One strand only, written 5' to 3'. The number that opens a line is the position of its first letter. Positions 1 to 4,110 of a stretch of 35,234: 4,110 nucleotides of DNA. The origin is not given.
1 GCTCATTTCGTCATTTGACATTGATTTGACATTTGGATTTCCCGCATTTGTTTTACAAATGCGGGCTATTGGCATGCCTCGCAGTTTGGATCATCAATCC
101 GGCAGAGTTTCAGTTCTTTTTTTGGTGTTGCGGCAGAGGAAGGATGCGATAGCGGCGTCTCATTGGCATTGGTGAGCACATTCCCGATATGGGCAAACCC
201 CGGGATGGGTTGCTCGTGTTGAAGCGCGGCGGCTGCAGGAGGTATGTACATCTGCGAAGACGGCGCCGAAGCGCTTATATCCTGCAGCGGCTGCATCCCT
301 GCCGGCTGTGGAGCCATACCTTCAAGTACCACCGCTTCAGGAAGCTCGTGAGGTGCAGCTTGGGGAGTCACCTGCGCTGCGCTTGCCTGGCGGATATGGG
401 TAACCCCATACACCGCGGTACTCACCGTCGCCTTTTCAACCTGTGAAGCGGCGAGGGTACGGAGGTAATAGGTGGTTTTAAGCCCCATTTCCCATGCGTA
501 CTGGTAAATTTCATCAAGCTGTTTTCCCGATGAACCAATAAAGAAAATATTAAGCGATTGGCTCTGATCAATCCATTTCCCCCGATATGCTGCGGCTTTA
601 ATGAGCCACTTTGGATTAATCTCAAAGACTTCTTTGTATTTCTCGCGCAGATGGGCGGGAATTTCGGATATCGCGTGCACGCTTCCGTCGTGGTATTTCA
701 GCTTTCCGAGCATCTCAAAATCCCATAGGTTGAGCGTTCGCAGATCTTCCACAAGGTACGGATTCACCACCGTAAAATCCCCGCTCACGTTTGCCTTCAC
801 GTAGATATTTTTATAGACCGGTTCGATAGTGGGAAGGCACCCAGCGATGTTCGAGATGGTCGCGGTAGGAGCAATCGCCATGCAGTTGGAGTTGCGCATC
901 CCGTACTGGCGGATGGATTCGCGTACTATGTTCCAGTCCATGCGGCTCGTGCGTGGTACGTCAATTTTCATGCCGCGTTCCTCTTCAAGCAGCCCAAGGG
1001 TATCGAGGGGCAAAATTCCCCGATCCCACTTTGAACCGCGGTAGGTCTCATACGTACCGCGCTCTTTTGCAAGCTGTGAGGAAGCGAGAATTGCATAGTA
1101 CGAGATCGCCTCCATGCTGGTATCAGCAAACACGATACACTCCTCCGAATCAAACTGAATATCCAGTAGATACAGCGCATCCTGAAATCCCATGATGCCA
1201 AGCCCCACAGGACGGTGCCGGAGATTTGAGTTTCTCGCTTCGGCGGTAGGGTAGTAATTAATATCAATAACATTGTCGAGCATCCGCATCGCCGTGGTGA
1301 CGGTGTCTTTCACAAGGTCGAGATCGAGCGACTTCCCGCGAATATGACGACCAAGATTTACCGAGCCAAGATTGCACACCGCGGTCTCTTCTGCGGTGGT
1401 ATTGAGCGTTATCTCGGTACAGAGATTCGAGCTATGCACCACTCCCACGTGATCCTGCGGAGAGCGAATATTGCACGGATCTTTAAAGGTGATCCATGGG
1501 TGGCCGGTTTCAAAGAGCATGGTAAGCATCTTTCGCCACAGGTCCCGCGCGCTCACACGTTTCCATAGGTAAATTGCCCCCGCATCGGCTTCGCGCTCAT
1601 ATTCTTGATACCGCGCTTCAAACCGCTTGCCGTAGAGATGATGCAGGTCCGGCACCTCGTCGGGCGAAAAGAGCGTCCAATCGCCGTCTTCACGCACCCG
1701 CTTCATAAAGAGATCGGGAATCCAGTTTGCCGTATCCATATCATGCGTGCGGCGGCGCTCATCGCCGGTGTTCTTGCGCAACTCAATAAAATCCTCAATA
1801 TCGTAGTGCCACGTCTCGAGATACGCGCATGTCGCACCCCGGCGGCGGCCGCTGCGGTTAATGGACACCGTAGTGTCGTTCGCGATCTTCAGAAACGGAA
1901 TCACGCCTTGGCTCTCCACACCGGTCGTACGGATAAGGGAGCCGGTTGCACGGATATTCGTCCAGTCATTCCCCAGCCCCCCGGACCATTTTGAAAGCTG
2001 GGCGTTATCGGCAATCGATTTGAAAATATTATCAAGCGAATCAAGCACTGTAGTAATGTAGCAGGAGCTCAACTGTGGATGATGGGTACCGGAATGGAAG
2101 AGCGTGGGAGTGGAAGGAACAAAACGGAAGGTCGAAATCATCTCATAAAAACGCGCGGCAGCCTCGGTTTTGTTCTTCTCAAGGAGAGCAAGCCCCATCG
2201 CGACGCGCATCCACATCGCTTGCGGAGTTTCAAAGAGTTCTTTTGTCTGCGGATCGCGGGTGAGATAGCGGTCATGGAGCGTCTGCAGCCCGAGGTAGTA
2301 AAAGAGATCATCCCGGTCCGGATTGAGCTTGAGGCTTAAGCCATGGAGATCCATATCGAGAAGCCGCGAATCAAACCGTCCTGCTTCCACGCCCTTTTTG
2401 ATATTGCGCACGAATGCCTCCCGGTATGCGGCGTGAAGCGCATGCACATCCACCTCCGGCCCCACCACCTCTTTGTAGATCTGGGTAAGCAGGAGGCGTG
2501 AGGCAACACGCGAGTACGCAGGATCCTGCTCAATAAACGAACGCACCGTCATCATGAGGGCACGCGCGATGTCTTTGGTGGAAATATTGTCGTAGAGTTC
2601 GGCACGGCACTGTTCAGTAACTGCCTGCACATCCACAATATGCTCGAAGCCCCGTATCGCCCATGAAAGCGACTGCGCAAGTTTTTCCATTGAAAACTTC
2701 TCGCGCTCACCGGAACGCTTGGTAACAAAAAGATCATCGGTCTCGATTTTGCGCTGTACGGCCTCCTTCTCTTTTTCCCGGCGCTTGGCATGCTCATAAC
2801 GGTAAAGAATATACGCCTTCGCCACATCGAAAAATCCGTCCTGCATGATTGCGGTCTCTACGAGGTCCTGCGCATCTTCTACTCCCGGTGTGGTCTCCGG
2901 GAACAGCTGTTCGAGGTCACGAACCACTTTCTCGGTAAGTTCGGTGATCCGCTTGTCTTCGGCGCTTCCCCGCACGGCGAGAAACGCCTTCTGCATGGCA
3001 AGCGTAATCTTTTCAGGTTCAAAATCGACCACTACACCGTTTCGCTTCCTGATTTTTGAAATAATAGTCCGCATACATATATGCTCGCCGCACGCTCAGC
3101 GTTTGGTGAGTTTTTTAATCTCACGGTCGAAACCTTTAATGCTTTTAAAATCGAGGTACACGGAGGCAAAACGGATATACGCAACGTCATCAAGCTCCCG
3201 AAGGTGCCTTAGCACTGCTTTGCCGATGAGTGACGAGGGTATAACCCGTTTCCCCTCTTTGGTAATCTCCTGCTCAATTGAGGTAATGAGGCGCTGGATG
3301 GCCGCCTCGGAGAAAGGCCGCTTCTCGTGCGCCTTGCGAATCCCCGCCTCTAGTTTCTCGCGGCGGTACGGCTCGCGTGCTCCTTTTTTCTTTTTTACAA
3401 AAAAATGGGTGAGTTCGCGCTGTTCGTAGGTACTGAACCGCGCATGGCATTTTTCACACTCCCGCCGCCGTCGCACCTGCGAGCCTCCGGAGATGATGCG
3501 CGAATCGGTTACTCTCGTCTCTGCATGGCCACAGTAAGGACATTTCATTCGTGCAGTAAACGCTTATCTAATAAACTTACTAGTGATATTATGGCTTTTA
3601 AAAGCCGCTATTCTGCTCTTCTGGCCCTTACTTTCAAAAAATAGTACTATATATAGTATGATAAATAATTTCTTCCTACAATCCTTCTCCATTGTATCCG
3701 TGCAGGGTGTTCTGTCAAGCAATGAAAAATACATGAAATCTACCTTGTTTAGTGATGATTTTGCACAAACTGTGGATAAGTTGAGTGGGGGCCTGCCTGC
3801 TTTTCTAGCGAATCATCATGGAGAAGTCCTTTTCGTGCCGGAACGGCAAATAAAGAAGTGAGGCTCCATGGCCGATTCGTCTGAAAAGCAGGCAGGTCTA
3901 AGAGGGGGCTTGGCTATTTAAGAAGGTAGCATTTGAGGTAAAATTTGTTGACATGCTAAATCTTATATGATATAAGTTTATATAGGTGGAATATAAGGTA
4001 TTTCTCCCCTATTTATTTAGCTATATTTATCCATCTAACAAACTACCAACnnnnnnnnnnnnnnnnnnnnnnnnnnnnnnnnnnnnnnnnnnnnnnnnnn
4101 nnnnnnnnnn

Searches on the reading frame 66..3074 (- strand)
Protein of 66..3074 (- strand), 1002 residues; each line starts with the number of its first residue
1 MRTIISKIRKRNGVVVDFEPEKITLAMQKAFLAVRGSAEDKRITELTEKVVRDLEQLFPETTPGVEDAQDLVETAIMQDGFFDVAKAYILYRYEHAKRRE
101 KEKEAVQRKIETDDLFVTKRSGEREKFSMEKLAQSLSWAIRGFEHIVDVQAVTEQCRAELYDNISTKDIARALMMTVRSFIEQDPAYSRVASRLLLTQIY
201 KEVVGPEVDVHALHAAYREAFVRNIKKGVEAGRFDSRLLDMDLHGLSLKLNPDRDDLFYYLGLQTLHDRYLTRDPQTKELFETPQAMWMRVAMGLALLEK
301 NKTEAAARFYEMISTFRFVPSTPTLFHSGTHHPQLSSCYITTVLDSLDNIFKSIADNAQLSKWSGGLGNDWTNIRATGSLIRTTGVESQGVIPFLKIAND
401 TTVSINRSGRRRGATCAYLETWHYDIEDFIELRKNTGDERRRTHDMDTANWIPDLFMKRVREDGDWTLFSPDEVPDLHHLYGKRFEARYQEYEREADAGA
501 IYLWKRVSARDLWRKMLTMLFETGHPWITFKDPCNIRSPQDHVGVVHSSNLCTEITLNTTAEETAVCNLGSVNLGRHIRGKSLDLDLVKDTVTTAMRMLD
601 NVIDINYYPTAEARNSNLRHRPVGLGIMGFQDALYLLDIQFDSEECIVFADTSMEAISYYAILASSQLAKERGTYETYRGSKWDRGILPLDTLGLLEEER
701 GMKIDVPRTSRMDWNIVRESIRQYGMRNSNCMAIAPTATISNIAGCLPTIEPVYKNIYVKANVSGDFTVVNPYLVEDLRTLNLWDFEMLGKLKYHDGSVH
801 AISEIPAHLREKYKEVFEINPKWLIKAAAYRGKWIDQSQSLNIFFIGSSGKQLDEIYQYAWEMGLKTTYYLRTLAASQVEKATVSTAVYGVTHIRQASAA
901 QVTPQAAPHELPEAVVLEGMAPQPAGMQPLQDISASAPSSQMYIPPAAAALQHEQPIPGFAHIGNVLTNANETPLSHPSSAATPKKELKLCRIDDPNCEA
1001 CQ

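Call 10: search_protein_families(library=pfam, proteins=[window:66-3074:-], max_evalue=0.01)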
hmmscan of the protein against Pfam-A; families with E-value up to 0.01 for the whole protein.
window:66-3074:- (1002 aa): 3 families
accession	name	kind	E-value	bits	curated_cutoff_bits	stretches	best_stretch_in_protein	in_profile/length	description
PF02867.20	Ribonuc_red_lgC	-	2.3e-191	637.4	23.9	1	336-871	1-523/523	Ribonucleotide reductase, barrel domain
PF03477.21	ATP-cone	-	2.5e-31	108.5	25.8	2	7-96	2-87/88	ATP cone domain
PF00317.26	Ribonuc_red_lgN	-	1.8e-24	86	28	1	258-332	3-76/77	Ribonucleotide reductase, all-alpha domain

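Call 30: find_encoding_contigs(protein=window:66-3074:-, flank=10000, max_places=6)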
Protein window:66-3074:- (1002 aa): 1 contig read that carries it; 1 place shown.
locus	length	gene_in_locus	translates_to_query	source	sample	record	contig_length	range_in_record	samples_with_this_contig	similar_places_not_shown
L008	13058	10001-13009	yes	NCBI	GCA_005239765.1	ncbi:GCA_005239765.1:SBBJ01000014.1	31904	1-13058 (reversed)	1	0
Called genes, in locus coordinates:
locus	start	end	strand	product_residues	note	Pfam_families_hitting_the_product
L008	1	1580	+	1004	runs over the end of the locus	PF13426:PAS_9, PF08448:PAS_4, PF00989:PAS, PF08448:PAS_4, PF13426:PAS_9, PF08447:PAS_3, PF00989:PAS, PF13426:PAS_9, +8 more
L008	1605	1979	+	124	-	PF00072:Response_reg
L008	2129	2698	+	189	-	PF04542:Sigma70_r2, PF08281:Sigma70_r4_2, PF04545:Sigma70_r4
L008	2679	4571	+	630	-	PF18915:DUF5667, PF08207:EFP_N, PF01132:EFP (weak), PF09285:Elong-fact-P_C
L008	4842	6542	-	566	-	PF01935:DUF87, PF10412:TrwB_AAD_bind, PF13401:AAA_22 (faint), PF12696:TraG-D_C (weak)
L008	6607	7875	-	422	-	PF26449:DUF8128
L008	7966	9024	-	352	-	PF04545:Sigma70_r4, PF05066:HARE-HTH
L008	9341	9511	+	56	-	-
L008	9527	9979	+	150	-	PF22811:Zn_ribbon_NrdR, PF03477:ATP-cone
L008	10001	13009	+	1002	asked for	PF03477:ATP-cone, PF00317:Ribonuc_red_lgN, PF02867:Ribonuc_red_lgC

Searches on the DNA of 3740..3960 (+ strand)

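Call 8: search_rna_families(source=window, start=3740, end=3960, threshold=evalue, max_evalue=10, show_alignments=3)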
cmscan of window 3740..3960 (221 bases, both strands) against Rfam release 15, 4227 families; matches with E-value up to 10: 3.
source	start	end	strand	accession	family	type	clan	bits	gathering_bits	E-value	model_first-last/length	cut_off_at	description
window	3745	3768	+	RF01182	SNORD11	Gene; snRNA; snoRNA; CD-box;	CL00103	15.9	55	2.4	1-84/84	no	Small nucleolar RNA SNORD11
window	3786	3900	+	RF00852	mir-231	Gene; miRNA;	-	13.3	50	7.1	1-80/80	no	mir-231 microRNA precursor family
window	3828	3888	-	RF00499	Parecho_CRE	Cis-reg;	-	13.2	55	3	12-72/116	no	Human parechovirus 1 (HPeV1) cis regulatory element (CRE)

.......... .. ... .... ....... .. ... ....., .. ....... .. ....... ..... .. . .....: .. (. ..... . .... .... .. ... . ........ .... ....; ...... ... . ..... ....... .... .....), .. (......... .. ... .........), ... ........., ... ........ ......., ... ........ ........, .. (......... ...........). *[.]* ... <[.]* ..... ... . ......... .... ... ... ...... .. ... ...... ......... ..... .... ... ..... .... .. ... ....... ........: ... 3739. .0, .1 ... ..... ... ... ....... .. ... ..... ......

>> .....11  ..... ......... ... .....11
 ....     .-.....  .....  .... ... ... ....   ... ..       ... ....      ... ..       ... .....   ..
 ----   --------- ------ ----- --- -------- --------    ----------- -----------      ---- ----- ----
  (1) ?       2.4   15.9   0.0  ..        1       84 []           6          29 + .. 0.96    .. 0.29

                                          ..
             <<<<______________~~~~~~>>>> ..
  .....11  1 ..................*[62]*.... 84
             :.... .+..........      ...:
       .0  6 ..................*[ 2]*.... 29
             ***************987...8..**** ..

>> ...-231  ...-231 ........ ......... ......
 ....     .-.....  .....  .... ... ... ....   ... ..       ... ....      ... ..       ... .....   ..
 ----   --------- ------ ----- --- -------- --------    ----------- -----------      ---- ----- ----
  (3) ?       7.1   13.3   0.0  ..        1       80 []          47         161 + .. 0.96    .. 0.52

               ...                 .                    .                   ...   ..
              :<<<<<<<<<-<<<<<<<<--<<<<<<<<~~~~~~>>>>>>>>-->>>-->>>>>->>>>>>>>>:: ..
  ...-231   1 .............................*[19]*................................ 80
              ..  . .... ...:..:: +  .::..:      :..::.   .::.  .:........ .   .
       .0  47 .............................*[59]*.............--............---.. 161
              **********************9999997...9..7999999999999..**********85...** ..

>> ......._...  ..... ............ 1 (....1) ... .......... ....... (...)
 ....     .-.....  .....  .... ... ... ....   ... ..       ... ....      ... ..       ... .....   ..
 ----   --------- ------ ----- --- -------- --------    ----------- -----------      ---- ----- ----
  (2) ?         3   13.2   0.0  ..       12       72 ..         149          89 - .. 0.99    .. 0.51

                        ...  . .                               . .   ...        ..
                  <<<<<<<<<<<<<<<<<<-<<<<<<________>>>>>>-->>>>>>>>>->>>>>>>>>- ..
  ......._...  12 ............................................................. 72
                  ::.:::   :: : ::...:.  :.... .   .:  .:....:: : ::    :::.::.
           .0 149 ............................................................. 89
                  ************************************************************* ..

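Call 40: build_rna_model(alignment_id=A4, structure=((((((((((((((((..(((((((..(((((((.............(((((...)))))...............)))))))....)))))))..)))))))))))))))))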
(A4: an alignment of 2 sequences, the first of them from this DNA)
Model R1 built from alignment A4 (2 sequences, 111 columns); structure: as given.
model positions 111; base pairs 35; branch points 0; effective number of sequences 0.79; information 0.59 bits per position. Calibrated on 0.2 Mb of random sequence (short: E-values are rough).
structure used (alignment columns):
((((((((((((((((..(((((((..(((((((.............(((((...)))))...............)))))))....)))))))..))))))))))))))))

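Call 41: search_with_rna_model(model_id=R1, sources=[window, L008, L009, L010, L011, L012, L013, L014, L015, L016, L002, L003], max_evalue=10, show_alignments=6)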
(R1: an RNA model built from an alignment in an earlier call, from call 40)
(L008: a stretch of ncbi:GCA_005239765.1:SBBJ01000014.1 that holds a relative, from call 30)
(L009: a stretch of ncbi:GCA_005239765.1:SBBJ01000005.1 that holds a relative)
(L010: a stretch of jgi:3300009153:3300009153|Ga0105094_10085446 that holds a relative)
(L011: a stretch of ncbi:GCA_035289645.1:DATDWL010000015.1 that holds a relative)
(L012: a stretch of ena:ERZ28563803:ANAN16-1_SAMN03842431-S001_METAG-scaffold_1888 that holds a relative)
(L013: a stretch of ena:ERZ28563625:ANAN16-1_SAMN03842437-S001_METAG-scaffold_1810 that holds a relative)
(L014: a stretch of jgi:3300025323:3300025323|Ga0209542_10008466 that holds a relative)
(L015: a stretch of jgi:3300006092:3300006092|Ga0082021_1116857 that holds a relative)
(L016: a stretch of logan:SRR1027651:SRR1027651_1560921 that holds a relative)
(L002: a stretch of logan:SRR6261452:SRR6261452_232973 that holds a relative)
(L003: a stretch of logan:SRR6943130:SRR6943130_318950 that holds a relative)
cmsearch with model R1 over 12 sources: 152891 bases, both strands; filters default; matches with E-value up to 10: 12.
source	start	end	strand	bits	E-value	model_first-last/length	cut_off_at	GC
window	10971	11081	-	130.8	8.1e-30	1-111/111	no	0.5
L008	1994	2104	+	130.8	8.1e-30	1-111/111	no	0.5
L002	2170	2280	+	130.8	8.1e-30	1-111/111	no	0.5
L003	2146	2256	+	130.8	8.1e-30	1-111/111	no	0.5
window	3790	3898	+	124.6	2.8e-28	1-111/111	no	0.52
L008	9177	9285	-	124.6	2.8e-28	1-111/111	no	0.52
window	3790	3898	-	45.1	1.8e-08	1-111/111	no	0.52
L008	9177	9285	+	45.1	1.8e-08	1-111/111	no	0.52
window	10971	11081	+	38.1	9.6e-07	1-111/111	no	0.5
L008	1994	2104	-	38.1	9.6e-07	1-111/111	no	0.5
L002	2170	2280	-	38.1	9.6e-07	1-111/111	no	0.5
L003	2146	2256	-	38.1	9.6e-07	1-111/111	no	0.5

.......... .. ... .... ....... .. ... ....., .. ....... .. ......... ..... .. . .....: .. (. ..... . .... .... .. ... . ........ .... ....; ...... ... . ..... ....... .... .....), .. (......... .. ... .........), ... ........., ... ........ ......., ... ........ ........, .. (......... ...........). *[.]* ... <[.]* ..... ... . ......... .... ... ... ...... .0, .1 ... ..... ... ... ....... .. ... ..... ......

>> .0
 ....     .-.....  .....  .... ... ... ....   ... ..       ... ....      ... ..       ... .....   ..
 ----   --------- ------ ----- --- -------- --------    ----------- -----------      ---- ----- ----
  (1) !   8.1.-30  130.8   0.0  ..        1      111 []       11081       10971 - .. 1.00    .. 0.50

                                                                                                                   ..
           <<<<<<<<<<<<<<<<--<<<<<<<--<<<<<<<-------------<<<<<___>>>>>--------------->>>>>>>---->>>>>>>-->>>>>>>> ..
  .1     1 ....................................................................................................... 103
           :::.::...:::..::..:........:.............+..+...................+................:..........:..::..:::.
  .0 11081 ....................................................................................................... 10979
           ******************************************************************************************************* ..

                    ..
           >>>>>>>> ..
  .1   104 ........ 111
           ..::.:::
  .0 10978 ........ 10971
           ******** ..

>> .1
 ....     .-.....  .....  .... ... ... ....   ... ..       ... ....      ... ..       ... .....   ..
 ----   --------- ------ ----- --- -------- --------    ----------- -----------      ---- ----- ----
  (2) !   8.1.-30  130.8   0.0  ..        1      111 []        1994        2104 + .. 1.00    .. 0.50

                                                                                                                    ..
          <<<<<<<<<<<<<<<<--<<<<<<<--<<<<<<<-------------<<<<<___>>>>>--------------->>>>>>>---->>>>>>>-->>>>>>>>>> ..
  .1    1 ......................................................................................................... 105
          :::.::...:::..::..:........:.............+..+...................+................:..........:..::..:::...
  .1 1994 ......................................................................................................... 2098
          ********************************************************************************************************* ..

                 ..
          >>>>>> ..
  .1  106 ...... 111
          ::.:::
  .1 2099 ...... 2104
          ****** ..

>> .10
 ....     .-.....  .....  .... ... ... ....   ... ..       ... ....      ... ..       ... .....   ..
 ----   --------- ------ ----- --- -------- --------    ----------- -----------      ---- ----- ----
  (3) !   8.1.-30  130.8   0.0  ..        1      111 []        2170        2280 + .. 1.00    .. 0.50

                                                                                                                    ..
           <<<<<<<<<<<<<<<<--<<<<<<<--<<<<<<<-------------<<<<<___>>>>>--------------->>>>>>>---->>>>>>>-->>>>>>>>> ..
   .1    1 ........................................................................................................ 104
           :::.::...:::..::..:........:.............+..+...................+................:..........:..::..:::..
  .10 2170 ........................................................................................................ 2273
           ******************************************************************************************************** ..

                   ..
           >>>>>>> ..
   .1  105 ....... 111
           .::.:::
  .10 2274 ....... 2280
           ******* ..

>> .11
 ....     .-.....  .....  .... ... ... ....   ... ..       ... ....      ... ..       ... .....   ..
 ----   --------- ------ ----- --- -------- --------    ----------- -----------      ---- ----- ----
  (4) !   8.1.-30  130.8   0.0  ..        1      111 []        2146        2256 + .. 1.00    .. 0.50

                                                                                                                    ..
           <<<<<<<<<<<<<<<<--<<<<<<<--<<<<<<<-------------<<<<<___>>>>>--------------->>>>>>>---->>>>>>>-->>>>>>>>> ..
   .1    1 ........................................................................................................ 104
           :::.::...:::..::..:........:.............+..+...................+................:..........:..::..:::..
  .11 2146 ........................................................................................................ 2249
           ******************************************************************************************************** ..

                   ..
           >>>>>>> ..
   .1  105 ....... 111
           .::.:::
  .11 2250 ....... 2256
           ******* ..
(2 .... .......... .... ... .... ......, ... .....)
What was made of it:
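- Checked: Copy A is 3790-3898 on the plus strand (the covariance-model boundary, call 41).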

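Call 65: search_with_rna_model(model_id=R1, sources=[L017, L018, L019, L010], max_evalue=10, filters=off)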
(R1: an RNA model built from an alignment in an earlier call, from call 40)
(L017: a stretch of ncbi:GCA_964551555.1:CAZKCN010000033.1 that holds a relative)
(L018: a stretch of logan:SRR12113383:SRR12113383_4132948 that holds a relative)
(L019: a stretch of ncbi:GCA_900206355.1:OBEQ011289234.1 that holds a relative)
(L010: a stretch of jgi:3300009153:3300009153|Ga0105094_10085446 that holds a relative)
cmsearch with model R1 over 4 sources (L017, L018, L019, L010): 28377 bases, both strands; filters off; matches with E-value up to 10: 13.
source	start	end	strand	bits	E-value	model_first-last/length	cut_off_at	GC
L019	528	609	+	16.8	0.035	1-111/111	no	0.46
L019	6970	7037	-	14.7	0.12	1-111/111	no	0.24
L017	5335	5447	-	14.4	0.14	1-111/111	no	0.37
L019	8039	8106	-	13.4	0.25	1-111/111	no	0.47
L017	5335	5447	+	12.2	0.49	1-111/111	no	0.37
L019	9608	9718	+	12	0.54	1-111/111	no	0.39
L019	6978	7036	+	11.3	0.82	1-111/111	no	0.25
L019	5389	5424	+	10.6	1.2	1-111/111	no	0.33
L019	5390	5423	-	9.8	2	1-111/111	no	0.35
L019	11493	11597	+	9.4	2.5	1-111/111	no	0.3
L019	9067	9105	+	7.5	7.4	1-111/111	no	0.36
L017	2960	3006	-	7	9.5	1-111/111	no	0.49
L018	1309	1355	-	7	9.5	1-111/111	no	0.49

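Call 70: search_with_rna_model(model_id=R1, sources=[L020, L021], max_evalue=1, filters=off)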
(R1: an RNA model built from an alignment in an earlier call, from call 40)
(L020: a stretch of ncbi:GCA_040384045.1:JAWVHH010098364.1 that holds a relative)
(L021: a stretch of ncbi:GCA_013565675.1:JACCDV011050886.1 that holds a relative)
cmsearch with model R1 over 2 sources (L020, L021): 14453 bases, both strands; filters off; matches with E-value up to 1: 7.
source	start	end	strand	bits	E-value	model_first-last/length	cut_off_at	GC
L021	8625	8702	-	11.9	0.3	1-111/111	no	0.59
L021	5045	5070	-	11.4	0.39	1-111/111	no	0.5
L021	8704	8800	-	10.4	0.71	1-111/111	no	0.46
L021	8625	8702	+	10.3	0.74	1-111/111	no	0.59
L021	5045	5070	+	10.2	0.78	1-111/111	no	0.5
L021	4959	4992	-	10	0.91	1-111/111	no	0.56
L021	11486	11547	+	9.9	0.95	1-111/111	no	0.44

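Call 78: search_with_rna_model(model_id=R1, sources=[L023, L024, L025], max_evalue=1)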
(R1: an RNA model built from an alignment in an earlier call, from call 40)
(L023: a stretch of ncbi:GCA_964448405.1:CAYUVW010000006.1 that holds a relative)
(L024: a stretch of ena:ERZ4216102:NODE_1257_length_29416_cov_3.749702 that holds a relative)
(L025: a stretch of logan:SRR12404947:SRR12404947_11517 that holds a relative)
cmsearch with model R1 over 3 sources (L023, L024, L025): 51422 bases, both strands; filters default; matches with E-value up to 1: 0.
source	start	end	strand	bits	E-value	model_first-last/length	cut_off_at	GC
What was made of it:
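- On Riboswitch or cis-regulatory leader: The covariance model found no hit in the examined loci with homologous ECF sigma or sigma4-HARE-HTH genes (calls 41, 65, 70, 78).
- Tried and rejected: Covariance model R1, built from the two copies (call 40) and searched over all loci fetched around homologous genes and the same-organism contigs (calls 41, 65, 70, 78): only the same-organism copies, plus generic hairpins of 17 bits or less.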
